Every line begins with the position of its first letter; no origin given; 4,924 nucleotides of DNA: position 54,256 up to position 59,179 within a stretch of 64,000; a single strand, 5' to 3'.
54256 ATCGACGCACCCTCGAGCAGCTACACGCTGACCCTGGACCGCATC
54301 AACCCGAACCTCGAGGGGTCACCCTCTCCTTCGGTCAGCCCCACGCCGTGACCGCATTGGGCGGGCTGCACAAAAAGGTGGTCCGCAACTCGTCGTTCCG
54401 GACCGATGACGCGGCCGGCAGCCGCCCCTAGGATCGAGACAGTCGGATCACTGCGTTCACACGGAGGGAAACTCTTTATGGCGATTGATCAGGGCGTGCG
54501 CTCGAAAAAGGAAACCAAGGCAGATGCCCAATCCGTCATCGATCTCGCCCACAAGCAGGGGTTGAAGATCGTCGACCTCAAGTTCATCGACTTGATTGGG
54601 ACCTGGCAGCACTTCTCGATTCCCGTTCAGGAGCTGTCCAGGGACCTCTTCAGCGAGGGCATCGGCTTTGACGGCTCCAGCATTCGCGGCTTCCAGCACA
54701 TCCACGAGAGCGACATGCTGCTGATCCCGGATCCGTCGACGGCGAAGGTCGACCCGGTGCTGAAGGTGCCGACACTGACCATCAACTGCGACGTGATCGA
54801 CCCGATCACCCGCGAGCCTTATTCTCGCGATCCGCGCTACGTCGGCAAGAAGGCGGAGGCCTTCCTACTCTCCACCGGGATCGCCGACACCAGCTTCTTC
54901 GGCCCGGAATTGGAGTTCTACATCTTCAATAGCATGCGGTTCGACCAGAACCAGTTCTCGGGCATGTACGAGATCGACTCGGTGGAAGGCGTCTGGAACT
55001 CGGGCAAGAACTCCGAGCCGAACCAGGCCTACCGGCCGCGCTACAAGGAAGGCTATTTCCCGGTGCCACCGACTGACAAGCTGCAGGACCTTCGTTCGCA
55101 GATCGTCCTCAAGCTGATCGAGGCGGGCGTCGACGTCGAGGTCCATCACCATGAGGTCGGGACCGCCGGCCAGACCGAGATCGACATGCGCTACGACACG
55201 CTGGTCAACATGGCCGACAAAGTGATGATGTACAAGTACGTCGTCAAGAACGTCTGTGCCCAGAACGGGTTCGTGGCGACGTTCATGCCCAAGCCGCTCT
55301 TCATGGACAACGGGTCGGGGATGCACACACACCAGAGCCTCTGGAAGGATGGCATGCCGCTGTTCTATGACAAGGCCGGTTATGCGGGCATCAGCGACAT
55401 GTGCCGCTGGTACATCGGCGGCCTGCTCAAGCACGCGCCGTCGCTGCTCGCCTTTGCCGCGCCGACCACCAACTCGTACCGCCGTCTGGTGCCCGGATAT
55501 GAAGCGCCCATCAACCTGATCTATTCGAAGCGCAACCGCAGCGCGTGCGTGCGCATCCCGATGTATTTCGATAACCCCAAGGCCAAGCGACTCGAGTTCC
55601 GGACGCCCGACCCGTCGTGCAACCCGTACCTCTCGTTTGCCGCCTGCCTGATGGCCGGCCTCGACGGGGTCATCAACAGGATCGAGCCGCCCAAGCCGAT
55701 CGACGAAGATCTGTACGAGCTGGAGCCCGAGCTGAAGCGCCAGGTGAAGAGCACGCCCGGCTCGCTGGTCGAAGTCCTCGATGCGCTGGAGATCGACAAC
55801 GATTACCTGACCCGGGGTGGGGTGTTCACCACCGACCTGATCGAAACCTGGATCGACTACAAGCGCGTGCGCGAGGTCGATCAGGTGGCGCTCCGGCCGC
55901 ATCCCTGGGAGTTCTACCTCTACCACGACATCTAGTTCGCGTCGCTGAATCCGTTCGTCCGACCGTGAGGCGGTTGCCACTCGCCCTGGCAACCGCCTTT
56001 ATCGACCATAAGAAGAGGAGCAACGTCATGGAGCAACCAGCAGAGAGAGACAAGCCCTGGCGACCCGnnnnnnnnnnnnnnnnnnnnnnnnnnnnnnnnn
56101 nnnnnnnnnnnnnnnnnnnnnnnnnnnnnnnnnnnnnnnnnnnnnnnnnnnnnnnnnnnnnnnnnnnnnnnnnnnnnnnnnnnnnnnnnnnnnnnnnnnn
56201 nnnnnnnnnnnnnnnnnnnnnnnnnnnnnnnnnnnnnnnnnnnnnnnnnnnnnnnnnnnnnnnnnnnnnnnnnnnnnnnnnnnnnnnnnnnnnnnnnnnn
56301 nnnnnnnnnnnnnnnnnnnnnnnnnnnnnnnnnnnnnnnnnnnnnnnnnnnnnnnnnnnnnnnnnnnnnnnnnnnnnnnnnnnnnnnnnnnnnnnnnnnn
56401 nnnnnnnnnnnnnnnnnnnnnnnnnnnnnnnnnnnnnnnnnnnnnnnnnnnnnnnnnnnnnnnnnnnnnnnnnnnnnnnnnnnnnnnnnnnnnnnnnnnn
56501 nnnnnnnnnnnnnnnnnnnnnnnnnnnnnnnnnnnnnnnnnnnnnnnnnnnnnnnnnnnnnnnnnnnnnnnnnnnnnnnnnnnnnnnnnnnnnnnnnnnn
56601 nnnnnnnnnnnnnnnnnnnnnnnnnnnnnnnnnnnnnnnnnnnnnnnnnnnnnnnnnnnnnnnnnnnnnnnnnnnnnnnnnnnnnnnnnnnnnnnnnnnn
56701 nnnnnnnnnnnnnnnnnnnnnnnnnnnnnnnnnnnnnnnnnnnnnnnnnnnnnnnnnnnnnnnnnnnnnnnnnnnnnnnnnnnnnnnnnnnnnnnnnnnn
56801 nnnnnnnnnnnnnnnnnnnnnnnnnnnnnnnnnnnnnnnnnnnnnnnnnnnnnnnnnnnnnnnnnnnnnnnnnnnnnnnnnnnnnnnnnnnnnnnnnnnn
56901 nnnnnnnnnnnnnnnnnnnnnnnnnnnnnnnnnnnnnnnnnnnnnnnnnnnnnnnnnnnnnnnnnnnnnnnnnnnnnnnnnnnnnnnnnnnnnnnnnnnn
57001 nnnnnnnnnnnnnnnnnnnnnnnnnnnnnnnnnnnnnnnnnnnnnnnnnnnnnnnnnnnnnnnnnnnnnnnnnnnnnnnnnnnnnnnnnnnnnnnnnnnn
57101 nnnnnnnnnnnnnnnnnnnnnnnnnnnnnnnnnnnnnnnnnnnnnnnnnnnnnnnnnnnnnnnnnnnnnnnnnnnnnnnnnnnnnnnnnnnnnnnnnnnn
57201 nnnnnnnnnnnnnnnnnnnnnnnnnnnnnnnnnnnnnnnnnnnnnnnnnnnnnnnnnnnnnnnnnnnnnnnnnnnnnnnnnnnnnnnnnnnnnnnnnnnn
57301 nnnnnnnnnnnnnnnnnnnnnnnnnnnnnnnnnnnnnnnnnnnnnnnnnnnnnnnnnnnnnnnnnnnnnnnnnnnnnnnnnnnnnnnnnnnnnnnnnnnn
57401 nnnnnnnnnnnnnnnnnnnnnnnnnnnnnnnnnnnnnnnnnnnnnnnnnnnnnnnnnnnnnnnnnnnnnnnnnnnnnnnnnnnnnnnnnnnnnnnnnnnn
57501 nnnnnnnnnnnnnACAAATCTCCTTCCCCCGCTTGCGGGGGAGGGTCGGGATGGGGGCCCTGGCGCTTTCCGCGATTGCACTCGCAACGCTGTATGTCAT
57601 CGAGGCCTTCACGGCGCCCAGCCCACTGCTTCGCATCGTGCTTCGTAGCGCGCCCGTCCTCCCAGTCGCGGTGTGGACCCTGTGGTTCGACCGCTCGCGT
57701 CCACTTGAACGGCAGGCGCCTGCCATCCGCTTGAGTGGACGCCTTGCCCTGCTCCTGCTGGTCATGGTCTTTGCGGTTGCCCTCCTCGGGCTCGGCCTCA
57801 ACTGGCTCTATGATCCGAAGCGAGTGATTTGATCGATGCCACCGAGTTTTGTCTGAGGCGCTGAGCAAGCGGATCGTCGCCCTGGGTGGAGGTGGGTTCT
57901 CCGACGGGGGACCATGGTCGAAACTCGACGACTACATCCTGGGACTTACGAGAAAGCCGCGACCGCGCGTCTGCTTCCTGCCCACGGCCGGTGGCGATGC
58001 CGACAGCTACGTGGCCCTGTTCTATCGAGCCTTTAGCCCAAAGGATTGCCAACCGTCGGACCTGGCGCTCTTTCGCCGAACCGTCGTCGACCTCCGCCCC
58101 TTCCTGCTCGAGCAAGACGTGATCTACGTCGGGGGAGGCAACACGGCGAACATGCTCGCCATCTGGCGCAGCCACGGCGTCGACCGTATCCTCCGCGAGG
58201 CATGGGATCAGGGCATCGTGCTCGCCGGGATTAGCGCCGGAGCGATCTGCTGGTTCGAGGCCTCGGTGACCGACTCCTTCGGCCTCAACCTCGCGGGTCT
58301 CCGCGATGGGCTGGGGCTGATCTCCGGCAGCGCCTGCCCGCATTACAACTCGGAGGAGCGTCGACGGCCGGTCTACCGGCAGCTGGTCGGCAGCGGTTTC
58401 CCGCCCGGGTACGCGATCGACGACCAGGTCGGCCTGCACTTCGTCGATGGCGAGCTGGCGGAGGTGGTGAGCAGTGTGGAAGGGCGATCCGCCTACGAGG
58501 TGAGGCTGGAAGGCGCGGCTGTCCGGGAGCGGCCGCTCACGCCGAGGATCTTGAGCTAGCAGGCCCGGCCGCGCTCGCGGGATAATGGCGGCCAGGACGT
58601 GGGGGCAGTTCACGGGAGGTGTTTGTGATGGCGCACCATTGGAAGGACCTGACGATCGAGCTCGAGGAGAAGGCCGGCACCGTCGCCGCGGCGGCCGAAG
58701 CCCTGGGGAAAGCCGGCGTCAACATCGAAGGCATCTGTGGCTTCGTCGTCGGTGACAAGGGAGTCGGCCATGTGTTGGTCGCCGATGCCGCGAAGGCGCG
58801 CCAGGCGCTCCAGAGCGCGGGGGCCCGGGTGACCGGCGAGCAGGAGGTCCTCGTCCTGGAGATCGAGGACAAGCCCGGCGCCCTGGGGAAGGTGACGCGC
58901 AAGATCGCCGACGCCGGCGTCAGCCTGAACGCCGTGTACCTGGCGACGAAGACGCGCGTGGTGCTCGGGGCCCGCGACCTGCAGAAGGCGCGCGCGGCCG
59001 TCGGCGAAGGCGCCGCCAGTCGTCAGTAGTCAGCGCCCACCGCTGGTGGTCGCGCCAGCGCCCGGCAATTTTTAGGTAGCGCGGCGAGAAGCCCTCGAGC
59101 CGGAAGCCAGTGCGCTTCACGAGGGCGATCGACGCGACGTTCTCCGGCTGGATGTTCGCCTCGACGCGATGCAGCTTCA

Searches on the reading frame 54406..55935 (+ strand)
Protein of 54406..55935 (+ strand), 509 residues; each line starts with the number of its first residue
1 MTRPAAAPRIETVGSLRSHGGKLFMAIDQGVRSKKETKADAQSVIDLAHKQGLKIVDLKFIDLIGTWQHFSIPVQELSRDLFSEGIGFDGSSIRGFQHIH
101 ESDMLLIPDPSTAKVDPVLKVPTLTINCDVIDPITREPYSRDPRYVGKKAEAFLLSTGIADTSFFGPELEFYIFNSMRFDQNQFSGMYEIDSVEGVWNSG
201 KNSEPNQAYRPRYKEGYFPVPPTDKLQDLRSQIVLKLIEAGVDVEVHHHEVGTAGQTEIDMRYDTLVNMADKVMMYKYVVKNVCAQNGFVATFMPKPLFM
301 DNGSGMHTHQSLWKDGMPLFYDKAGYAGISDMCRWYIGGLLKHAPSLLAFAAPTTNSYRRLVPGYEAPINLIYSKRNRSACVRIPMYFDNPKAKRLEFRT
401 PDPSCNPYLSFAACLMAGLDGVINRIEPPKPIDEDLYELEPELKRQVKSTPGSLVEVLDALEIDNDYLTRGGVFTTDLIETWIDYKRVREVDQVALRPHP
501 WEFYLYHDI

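Call 58: search_protein_families(library=pfam, proteins=[window:54406-55935:+], max_evalue=0.00001)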
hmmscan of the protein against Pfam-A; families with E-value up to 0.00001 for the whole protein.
window:54406-55935:+ (509 aa): 2 families
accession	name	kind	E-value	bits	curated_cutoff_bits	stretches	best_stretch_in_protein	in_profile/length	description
PF00120.29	Gln-synt_C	-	1.7e-129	432.3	24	1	141-506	2-344/344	Glutamine synthetase, catalytic domain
PF03951.24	Gln-synt_N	-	1.6e-30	105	33.4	1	54-133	3-82/82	Glutamine synthetase, beta-Grasp domain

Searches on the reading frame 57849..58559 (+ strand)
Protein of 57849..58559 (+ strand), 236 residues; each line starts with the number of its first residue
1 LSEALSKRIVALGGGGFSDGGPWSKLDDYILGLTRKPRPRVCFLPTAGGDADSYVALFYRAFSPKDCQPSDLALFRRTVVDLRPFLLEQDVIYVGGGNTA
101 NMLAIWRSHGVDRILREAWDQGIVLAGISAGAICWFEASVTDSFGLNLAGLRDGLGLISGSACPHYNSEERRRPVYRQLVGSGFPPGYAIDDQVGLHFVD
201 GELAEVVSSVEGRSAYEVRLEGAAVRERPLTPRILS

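Call 58: search_protein_families(library=pfam, proteins=[window:57849-58559:+], max_evalue=0.00001)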
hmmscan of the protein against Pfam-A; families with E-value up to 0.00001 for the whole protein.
window:57849-58559:+ (236 aa): 1 family
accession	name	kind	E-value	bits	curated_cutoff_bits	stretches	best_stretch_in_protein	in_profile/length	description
PF03575.23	Peptidase_S51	-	6.3e-49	166.9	23.9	1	9-204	1-204/206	Peptidase family S51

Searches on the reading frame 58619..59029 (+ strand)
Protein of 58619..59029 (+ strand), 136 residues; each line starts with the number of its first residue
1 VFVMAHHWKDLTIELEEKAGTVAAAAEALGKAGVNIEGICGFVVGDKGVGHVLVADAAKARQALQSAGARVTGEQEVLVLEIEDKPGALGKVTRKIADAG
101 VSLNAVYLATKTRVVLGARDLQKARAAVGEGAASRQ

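Call 58: search_protein_families(library=pfam, proteins=[window:58619-59029:+], max_evalue=0.00001)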
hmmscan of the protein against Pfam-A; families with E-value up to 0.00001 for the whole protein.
window:58619-59029:+ (136 aa): 2 families
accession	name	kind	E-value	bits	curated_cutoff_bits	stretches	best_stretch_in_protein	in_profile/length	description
PF01842.31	ACT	-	1.4e-12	47.6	27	1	78-112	3-37/66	ACT domain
PF19571.5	ACT_8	-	8e-07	29.4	23.5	1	10-117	5-114/141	ACT domain pair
